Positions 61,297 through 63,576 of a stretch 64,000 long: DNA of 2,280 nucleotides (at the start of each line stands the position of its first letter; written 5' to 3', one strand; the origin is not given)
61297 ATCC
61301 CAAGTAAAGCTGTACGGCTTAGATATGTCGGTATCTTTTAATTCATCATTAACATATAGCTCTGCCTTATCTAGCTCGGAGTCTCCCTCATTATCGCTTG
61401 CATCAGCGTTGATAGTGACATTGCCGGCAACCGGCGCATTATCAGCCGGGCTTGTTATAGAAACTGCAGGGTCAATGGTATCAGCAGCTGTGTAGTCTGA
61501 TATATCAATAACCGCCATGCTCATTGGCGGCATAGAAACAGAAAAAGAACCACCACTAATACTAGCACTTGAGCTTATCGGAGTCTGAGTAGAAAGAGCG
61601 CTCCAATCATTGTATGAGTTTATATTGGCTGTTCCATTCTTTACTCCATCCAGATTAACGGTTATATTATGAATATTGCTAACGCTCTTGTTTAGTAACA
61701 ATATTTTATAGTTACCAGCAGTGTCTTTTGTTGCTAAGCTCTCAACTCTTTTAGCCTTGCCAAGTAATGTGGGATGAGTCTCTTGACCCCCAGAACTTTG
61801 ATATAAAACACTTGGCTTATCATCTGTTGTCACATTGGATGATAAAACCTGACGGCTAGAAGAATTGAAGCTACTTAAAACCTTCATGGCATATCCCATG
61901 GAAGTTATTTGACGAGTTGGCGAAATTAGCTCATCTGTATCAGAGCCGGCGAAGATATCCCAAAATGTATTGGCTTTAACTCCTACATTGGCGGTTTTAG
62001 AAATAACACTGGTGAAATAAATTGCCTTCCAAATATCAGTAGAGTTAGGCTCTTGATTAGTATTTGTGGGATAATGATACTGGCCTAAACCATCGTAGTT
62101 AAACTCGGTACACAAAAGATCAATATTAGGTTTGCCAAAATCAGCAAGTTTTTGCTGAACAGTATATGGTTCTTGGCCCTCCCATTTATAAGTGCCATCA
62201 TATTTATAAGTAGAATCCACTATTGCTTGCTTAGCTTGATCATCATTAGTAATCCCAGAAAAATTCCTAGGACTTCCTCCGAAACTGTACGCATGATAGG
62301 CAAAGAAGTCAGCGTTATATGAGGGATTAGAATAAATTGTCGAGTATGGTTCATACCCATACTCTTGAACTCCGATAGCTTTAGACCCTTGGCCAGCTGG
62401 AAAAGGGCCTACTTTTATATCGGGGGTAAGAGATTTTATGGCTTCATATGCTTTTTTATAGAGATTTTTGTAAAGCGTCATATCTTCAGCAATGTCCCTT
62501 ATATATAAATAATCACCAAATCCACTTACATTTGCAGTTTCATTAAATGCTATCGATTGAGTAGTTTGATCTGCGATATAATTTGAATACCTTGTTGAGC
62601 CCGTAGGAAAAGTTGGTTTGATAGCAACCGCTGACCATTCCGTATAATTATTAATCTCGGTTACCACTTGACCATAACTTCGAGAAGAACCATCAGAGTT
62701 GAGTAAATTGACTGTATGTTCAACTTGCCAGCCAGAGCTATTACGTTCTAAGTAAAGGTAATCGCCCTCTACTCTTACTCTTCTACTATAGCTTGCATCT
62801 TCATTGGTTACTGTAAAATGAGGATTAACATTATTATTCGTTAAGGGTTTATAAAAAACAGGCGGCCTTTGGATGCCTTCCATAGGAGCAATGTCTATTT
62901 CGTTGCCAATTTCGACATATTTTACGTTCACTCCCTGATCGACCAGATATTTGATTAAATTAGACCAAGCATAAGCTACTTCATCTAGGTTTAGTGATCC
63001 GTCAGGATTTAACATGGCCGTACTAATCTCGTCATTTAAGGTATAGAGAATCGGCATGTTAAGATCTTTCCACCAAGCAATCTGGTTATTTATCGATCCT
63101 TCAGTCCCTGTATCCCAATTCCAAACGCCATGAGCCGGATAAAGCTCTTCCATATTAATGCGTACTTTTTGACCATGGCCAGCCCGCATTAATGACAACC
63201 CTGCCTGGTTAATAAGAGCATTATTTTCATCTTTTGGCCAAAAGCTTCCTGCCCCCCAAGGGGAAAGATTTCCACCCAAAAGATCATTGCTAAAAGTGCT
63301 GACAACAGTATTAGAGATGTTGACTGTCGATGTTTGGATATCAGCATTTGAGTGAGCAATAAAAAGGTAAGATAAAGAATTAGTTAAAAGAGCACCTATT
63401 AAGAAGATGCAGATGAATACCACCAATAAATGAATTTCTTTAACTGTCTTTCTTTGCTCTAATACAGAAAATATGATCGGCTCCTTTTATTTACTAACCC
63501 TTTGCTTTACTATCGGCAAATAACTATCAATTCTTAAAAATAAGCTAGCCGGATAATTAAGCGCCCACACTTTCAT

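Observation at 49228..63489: Tandem giant genes encoding multi-catalytic extracellular carbohydrate-active megaproteins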

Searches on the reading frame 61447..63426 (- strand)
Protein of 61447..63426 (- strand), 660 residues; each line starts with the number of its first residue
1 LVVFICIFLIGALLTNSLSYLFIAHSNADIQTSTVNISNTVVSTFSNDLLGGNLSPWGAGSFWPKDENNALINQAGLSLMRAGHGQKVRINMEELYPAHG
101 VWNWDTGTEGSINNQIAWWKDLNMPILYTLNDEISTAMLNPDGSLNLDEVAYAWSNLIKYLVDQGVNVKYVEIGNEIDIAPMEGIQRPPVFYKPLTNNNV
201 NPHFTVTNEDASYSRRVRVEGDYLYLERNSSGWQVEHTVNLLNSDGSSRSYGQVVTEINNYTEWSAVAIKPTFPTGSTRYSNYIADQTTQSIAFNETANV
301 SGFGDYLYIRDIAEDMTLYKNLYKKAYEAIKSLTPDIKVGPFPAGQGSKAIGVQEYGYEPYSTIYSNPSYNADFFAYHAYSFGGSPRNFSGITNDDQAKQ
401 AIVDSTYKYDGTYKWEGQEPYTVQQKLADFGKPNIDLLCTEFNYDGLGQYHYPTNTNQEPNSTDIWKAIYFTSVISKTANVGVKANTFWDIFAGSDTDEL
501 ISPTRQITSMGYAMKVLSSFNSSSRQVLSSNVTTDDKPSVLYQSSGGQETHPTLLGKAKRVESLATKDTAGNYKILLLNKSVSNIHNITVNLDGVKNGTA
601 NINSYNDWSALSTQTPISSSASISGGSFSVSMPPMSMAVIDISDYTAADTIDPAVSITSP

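Call 12: search_protein_families(library=pfam, proteins=[window:61477-63426:-], max_evalue=1)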
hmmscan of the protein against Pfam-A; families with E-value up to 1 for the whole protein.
seq(650 aa): 1 family
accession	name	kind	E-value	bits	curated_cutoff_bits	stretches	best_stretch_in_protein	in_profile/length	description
PF01229.23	Glyco_hydro_39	-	0.13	11.5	26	1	315-396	169-239/472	Glycosyl hydrolases family 39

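Call 13: search_solved_structures(query=window:61447-63426:-, max_evalue=1, show_alignments=2)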
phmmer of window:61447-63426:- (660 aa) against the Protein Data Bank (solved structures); distinct sequences matched with E-value up to 1: 0.

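Call 17: find_homologous_proteins(query=window:61447-63426:-, max_evalue=0.001)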
Query window:61447-63426:- (660 aa): 4 proteins with E <= 0.001 among 6302 candidates.
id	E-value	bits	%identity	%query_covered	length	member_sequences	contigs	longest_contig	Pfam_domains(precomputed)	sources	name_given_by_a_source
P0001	7.9e-107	377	37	51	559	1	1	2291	-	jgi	-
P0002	1.6e-106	376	54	26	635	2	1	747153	PF17957.8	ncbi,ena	-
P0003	2.9e-99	352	58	24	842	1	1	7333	PF17957.8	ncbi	-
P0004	1.3e-98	350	55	27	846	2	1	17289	PF17957.8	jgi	jgi:Bacterial Ig domain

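Call 19: search_solved_structures(query=A1, max_evalue=10, show_alignments=3)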
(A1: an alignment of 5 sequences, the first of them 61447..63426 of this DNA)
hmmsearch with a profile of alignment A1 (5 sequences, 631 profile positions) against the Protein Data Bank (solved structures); distinct sequences matched with E-value up to 10: 24.
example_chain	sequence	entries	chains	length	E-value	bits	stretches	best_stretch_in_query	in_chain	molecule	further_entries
9x9r_A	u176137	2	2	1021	5.4e-15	58.3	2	545-610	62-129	Chitodextrinase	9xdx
3pdd_A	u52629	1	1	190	1e-11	47.5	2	545-610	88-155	Glycoside hydrolase, family 9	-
9kvu_A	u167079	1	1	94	1.7e-07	33.5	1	547-606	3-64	bacterial immunoglobulin domain B1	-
3pe9_A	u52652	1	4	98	7.3e-07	31.4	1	551-610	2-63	Fibronectin(III)-like module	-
3ii1_A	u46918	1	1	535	0.00012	24.1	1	445-537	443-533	Cellulase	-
3fw6_A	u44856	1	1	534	0.00015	23.8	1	445-536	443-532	Cellulase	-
6yyh_A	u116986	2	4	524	0.00035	22.6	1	221-337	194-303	Beta-xylosidase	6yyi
1px8_A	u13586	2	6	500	0.00057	21.9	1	185-369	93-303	Beta-xylosidase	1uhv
2bs9_A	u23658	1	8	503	0.012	17.5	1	221-343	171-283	BETA-XYLOSIDASE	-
1w91_A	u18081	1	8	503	0.012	17.5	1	221-343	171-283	BETA-XYLOSIDASE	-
2bfg_A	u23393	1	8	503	0.014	17.3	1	221-343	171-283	BETA-XYLOSIDASE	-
6jms_A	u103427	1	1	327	0.063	15.1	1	269-357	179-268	Pollen allergen CJP38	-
3pdg_A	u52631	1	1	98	0.11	14.4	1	551-606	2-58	Fibronectin(III)-like module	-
1bow_A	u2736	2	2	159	0.29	12.9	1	188-265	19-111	MULTIDRUG-EFFLUX TRANSPORTER 1 REGULATOR BMRR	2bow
4m29_A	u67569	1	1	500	0.34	12.7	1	222-335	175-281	Beta-xylosidase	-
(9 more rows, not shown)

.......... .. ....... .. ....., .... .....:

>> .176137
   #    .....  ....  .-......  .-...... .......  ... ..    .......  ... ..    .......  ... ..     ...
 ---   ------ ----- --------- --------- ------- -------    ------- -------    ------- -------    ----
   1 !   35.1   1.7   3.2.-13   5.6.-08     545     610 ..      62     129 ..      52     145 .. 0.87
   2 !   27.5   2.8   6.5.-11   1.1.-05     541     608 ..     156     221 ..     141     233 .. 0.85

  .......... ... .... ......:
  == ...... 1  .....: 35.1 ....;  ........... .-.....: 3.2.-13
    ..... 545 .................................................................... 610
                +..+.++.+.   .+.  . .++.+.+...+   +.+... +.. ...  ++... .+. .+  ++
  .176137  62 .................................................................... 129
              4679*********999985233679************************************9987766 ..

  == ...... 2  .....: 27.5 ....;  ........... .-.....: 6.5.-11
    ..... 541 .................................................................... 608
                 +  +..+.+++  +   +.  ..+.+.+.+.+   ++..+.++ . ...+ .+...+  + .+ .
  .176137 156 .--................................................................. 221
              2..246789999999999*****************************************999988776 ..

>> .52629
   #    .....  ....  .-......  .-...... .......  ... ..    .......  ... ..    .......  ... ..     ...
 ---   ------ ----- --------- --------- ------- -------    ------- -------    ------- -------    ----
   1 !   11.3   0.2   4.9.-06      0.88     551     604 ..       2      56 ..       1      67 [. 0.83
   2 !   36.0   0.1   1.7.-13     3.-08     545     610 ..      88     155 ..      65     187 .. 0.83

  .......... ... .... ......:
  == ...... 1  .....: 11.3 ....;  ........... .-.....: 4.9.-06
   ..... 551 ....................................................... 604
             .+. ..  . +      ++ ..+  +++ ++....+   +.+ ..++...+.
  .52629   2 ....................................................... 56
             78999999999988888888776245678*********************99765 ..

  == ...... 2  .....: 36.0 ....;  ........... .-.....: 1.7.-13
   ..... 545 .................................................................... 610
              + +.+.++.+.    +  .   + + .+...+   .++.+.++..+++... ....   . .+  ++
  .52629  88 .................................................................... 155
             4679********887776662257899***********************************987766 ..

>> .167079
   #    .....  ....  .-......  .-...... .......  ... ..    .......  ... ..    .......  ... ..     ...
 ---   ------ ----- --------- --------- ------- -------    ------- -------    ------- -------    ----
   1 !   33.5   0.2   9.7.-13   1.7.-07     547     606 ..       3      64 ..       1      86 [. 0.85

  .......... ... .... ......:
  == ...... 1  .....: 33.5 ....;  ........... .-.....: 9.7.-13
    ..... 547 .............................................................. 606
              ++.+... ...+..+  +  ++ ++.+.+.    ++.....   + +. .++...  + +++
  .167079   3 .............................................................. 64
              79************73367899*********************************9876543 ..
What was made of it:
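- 61477..63339 (-): A_GH: clan GH-A (beta/alpha)8 barrel plus C-terminal beta-sandwich. Acid/base E176 (EIGNE), nucleophile E441 (TEFNYDG), plus HAYSF. The family profile matches GH39 xylosidases in the PDB at E 3.5e-4 to 0.01 (call 19).
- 61192..61470 (-): Big_7 Ig-like domain (a). The family profile matches Ig modules of a chitodextrinase and a GH9 enzyme in the PDB (call 19).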

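Call 20: find_encoding_contigs(protein=P0002, flank=10000, max_places=3)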
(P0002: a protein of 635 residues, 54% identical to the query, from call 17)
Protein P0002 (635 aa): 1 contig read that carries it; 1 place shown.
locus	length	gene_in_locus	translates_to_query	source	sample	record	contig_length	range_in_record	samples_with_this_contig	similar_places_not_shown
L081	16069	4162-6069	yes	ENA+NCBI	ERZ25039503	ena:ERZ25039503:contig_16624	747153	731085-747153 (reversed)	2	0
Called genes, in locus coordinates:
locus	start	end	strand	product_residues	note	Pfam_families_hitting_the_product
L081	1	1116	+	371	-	?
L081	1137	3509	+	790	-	PF17957:Big_7, PF17803:Cadherin_4, PF17892:Cadherin_5, PF17963:Big_9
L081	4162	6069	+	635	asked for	PF17957:Big_7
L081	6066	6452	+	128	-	-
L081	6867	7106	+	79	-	-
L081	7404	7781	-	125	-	-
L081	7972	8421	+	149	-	PF01425:Amidase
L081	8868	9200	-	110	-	-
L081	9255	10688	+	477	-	-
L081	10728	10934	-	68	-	-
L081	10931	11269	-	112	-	PF00230:MIP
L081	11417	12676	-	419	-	PF00202:Aminotran_3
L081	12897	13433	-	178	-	-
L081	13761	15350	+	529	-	PF02934:GatB_N, PF02637:GatB_Yqey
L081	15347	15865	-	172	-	PF02358:Trehalose_PPase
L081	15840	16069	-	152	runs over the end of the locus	PF02358:Trehalose_PPase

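Call 46: predict_structure(alignment_id=A1)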
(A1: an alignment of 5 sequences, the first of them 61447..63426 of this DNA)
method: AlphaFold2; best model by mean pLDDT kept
length: 660 residues; sequences in the alignment: 5
mean_pLDDT: 56.4   pTM: 0.58
mean pLDDT of the five models: 56.4, 53.2, 52.3, 51.8, 49.8
residues with pLDDT >= 90: 76; 70-90: 147; 50-70: 119; < 50: 318
segments of 3 or more residues with pLDDT < 50: 15-27, 47-69, 74-78, 85-89, 107-110, 178-314, 344-358, 380-420, 444-462, 485-509, 538-558, 651-657
pLDDT, mean of each block of 10 residues (from residue 1): 62 45 42 89 57 34 40 51 50 69 60 72 73 73 79 91 88 62 29 26 30 36 36 35 31 30 33 29 25 24 26 60 91 93 45 37 70 70 35 43 43 43 66 69 43 35 59 68 46 27 42 67 78 64 33 44 87 89 83 92 83 81 94 88 83 45
secondary structure, 60 per line:
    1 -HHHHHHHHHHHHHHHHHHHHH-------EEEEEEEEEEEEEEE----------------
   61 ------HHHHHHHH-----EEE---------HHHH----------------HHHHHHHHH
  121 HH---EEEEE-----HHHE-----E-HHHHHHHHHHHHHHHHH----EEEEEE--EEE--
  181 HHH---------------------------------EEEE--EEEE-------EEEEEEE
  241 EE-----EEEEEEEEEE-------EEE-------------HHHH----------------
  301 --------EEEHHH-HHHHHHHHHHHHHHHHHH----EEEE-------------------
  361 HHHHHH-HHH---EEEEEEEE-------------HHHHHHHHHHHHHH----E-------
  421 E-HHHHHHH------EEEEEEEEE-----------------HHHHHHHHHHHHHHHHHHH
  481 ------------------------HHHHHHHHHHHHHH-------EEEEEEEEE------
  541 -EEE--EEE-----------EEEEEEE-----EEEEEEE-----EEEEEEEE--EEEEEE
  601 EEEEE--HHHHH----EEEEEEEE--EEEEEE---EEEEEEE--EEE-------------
elements in order (helices of 4 or more, strands of 3 or more residues): H2-22 E30-44 H67-74 E80-82 H92-95 H112-122 E126-130 H147-163 E168-173 E176-178 E217-220 E223-226 E234-242 E248-257 E265-267 H281-284 E309-311 H316-333 E338-341 H361-366 E374-381 H395-408 H423-429 E436-444 H462-480 H505-518 E526-534 E542-544 E547-549 E561-567 E573-579 E585-592 E595-605 H608-612 E617-624 E627-632 E636-642 E645-647
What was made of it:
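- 62464..62856 (-): Insertion of about 130 aa in the A_GH barrel, straight after the acid/base strand. It is beta-rich and unique to this protein. Not modelled (pLDDT about 30, call 46).
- On Clan GH-A retaining glycoside hydrolases (A_GH): Both lie on predicted strands (call 46).
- The A_GH structure model is of low confidence (call 46).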

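Call 50: fold_search(model_id=the predicted structure, library=pdb)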
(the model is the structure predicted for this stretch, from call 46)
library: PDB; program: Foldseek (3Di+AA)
matches with E <= 10: 1256; with E <= 0.001: 201
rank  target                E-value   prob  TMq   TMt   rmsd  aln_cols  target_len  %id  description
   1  5l77                  5.9e-13  1.00  0.42  0.59  10.3       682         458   10  A glycoside hydrolase mutant with an unreacted activity based probe bound (released 2017-05-31)
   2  2yjq_A                9.2e-13  1.00  0.40  0.50  10.9       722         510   13  Structure of a Paenibacillus Polymyxa Xyloglucanase from Glycoside Hydrolase Family 44 (released 2011-06-15)
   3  5g0m                  1.1e-12  1.00  0.41  0.57  10.7       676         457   12  beta-glucuronidase with an activity-based probe (N-acyl cyclophellitol aziridine) bound (released 2017-04-12)
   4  8ohu                  1.4e-12  1.00  0.42  0.58  10.4       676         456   11  Crystal structure of Beta-glucuronidase from Acidobacterium capsulatum in complex with glucuronic acid configured isofag (released 2024-01-10)
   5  6d25_A                2.0e-12  1.00  0.44  0.56   9.4       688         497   12  Crystal structure of the GH51 arabinofuranosidase from Xanthomonas axonopodis pv. citri (released 2019-02-20)
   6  7psk_A                2.4e-12  1.00  0.42  0.61   9.9       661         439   12  Crystal structure of beta-glucuronidase from Acidobacterium capsulatum in complex with covalent inhibitor GR109 (released 2022-08-03)
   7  2ykk                  2.4e-12  1.00  0.37  0.47  13.7       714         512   13  Structure of a Paenibacillus Polymyxa Xyloglucanase from Glycoside Hydrolase Family 44 (released 2011-06-22)
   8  5z3k_A                3.2e-12  1.00  0.39  0.51   9.2       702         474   11  Crystal structure of glucosidase from Croceicoccus marinus at 1.8 Angstrom resolution (released 2019-01-23)
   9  6d25_B                3.8e-12  1.00  0.44  0.56   9.3       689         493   11  Crystal structure of the GH51 arabinofuranosidase from Xanthomonas axonopodis pv. citri (released 2019-02-20)
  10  2yih_A                4.0e-12  1.00  0.43  0.53   8.8       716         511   12  Structure of a Paenibacillus polymyxa Xyloglucanase from GH family 44 with Xyloglucan (released 2011-06-08)
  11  2yjq_B                4.2e-12  1.00  0.43  0.54  10.0       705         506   12  Structure of a Paenibacillus Polymyxa Xyloglucanase from Glycoside Hydrolase Family 44 (released 2011-06-15)
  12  6d25_E                4.7e-12  1.00  0.44  0.56   9.3       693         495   12  Crystal structure of the GH51 arabinofuranosidase from Xanthomonas axonopodis pv. citri (released 2019-02-20)
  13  6zt6_A                5.2e-12  1.00  0.44  0.57  12.8       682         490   12  X-ray structure of mutated arabinofuranosidase (released 2021-02-10)
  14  8b0e                  6.5e-12  1.00  0.43  0.61  10.0       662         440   11  Crystal structure of beta-glucuronidase from Acidobacterium capsulatum in complex with covalent inhibitor VB158 (released 2022-12-28)
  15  3fw6                  6.8e-12  1.00  0.46  0.57   9.1       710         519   10  Crystal structure of CelM2, a bifunctional glucanase-xylanase protein from a metagenome library (released 2009-03-03)
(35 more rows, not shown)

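Call 94: find_encoding_contigs(protein=P0004, flank=10000, max_places=2)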
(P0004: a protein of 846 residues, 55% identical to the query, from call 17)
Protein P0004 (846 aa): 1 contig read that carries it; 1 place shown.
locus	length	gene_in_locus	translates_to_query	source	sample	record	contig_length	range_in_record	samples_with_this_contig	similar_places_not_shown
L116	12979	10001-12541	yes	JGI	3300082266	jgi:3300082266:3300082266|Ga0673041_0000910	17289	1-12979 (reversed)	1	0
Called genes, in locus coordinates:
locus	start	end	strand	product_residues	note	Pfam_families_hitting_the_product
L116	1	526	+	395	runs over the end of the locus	PF13439:Glyco_transf_4, PF13579:Glyco_trans_4_4, PF20706:GT4-conflict, PF00534:Glycos_transf_1, PF13692:Glyco_trans_1_4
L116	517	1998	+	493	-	PF01943:Polysacc_synt, PF13440:Polysacc_synt_3, PF03023:MurJ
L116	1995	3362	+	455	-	PF00534:Glycos_transf_1, PF13692:Glyco_trans_1_4, PF13524:Glyco_trans_1_2 (weak)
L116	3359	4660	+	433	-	PF13579:Glyco_trans_4_4 (weak), PF13439:Glyco_transf_4 (faint), PF00534:Glycos_transf_1, PF13524:Glyco_trans_1_2, PF13692:Glyco_trans_1_4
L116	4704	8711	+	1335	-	PF17957:Big_7, PF16655:PhoD_N (faint), PF16656:Pur_ac_phosph_N, PF23376:Fn3_VIN3 (faint), PF16656:Pur_ac_phosph_N, PF00041:fn3 (weak), PF16656:Pur_ac_phosph_N, PF01522:Polysacc_deac_1, +1 more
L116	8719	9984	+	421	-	PF13439:Glyco_transf_4, PF13579:Glyco_trans_4_4, PF00534:Glycos_transf_1, PF13692:Glyco_trans_1_4, PF13524:Glyco_trans_1_2 (weak)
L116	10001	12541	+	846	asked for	PF17957:Big_7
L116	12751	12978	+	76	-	?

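Call 100: search_protein_families(library=pfam, proteins=[L081:1-1116:+, L081:1137-3509:+, L116:4704-8711:+], max_evalue=0.0001)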
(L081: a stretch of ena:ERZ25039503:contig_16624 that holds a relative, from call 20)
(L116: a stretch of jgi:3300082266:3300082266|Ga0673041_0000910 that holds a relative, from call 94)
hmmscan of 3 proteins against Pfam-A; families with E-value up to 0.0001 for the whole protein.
L081:1-1116:+ (371 aa): 5 families
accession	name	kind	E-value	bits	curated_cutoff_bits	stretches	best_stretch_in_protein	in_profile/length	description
PF13692.12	Glyco_trans_1_4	-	3.6e-25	89.3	27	1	170-316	3-142/142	Glycosyl transferases group 1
PF00534.26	Glycos_transf_1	-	5.6e-19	68.8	26.4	1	164-329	11-171/172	Glycosyl transferases group 1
PF13439.12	Glyco_transf_4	-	6.8e-13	49.4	28.5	1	34-152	61-169/170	Glycosyltransferase Family 4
PF13579.12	Glyco_trans_4_4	-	1.6e-09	38.8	29.7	1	25-148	56-158/158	Glycosyl transferase 4-like domain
PF13524.12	Glyco_trans_1_2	-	2.3e-05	24.8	25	1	201-345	14-143/144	Glycosyl transferase-like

L081:1137-3509:+ (790 aa): 4 families
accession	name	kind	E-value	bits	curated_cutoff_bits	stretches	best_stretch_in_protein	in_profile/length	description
PF17963.7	Big_9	-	7.4e-17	62.5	23.6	1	645-734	2-88/89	Bacterial Ig domain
PF17957.7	Big_7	-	5.7e-16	59.3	24.1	1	550-620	1-70/70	Bacterial Ig domain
PF17892.7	Cadherin_5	-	2e-15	56.8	26.5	1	645-737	3-98/98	Cadherin-like domain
PF17803.7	Cadherin_4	-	1e-13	52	25.1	1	634-704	3-71/71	Bacterial cadherin-like domain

L116:4704-8711:+ (1335 aa): 6 families
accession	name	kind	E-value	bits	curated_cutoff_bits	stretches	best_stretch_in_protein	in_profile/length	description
PF16656.11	Pur_ac_phosph_N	-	4.6e-63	210.2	30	7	508-590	6-93/93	Purple acid Phosphatase, N-terminal domain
PF00041.27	fn3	-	7.2e-29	100.3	25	2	694-774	3-78/84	Fibronectin type III domain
PF17957.7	Big_7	-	7.9e-20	71.7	24.1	1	220-287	1-70/70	Bacterial Ig domain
PF16655.11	PhoD_N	-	8.1e-18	65.2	30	0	326-385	27-81/90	PhoD-like phosphatase, N-terminal domain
PF01522.26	Polysacc_deac_1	-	1.5e-13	51.3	23.1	1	982-1050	8-71/124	Polysaccharide deacetylase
PF25059.1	FN3_DSCAM-DSCAML_C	-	4.2e-10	40.3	39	0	741-784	41-82/89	DSCAM/DSCAML C-terminal Fn3-like domain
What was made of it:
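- L081: GT4, a Big_7/cadherin protein, then an A-type GH (calls 20, 100).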

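Call 107: find_related_loci(query=A1, collection=genome_contigs, flank=10000)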
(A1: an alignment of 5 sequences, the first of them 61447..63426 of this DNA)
Query A1 (660 aa) in genome_contigs; peptide patterns used: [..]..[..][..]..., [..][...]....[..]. (x = any residue, [..] = any of these).
227 stretches matched a pattern; 2 encode a relative of the query (tblastn E <= 1e-3); 2 distinct loci.
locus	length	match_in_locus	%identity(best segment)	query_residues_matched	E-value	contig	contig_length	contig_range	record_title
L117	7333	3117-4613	58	33-643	5e-60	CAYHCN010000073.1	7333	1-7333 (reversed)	MAG TPA_asm: uncultured Eubacteriales bacterium isolate ERP119294_co4_461 genome assembly, contig: NODE_11837_length_733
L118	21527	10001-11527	52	33-660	6e-50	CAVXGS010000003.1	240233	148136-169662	MAG: uncultured Coriobacteriales bacterium isolate MFD02979.bin.1.88 genome assembly, contig: contig_26890, whole genome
